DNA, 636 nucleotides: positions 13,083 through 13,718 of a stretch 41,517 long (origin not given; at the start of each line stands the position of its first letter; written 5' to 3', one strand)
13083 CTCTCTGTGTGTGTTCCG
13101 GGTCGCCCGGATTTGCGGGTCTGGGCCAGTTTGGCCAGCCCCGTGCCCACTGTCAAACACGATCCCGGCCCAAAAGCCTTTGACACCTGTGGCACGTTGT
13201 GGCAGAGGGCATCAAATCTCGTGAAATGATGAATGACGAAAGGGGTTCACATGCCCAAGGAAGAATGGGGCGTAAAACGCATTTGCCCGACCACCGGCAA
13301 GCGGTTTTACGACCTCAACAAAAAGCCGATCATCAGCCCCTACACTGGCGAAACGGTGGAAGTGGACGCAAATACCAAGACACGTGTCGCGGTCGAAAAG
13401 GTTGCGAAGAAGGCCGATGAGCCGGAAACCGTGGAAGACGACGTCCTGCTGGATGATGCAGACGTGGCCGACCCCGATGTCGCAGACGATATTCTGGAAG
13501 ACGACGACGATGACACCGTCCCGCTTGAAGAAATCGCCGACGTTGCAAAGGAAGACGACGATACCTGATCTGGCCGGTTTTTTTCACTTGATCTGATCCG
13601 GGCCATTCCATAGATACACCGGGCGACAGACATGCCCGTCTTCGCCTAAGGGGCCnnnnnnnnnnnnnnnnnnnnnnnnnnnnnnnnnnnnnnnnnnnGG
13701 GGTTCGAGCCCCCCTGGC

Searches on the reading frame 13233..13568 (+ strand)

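Call 47: search_protein_families(library=pfam, proteins=[window:13233-13568:+], max_evalue=0.00001)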
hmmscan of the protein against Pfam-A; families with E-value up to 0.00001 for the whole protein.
window:13233-13568:+ (111 aa): 1 family
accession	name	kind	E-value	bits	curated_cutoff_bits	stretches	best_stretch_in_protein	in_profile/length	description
PF09538.15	FYDLN_acid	-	1.2e-25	90.7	23.9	1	7-110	1-105/105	Protein of unknown function (FYDLN_acid)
